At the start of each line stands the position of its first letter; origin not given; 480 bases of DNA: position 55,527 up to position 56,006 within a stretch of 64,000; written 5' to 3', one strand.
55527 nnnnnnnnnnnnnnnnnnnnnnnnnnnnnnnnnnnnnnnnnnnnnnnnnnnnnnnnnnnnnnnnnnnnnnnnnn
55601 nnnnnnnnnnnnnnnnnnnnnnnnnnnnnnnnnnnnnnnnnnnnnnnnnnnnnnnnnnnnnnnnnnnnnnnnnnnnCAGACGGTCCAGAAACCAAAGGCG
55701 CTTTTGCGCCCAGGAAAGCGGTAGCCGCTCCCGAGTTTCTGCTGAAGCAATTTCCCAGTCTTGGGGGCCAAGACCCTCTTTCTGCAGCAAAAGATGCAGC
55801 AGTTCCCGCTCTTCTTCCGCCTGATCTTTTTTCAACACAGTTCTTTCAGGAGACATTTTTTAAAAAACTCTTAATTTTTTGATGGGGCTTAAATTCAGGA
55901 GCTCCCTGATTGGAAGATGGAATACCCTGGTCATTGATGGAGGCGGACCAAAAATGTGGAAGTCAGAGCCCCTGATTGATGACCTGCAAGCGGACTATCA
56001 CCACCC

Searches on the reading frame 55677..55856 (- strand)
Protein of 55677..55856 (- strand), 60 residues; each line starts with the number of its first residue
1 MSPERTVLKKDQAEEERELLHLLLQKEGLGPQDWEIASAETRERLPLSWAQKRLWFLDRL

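Call 27: search_protein_families(library=pfam, proteins=[window:55677-55856:-], max_evalue=10)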
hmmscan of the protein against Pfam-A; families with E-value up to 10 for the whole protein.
seq(60 aa): 1 family
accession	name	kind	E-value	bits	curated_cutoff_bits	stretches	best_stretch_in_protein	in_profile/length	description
PF02196.21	RBD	-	0.16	12.3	25.7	1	12-52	18-57/69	Raf-like Ras-binding domain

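Call 71: search_solved_structures(query=window:55677-55856:-, max_evalue=10)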
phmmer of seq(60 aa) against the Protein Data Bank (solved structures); distinct sequences matched with E-value up to 10: 11.
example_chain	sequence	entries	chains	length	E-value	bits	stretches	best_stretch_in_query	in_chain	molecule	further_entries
4osk_A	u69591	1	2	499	3.3e-06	30.3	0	13-36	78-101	Hax3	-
6jw5_A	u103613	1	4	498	5.6e-06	29.6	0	13-38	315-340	TAL effector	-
4ot0_A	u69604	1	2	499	5.7e-06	29.5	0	13-52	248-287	Hax3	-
6jw0_A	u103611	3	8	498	6.2e-06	29.4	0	13-40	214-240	TAL effector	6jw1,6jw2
6jtq_A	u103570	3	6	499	7e-06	29.3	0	13-36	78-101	TAL effector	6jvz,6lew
6jw3_A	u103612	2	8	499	8.6e-06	29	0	13-35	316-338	TAL effector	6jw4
4gjp_A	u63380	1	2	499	9.5e-06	28.8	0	13-36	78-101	Hax3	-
4gjr_A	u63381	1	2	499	1e-05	28.8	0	13-39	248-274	Hax3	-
3v6t_A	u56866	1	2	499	1e-05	28.8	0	13-39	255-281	dHax3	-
5u89_A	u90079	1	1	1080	0.14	15.8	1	40-58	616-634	Amino acid adenylation domain protein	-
6p1j_A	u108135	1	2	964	1.2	12.8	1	42-59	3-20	Txo2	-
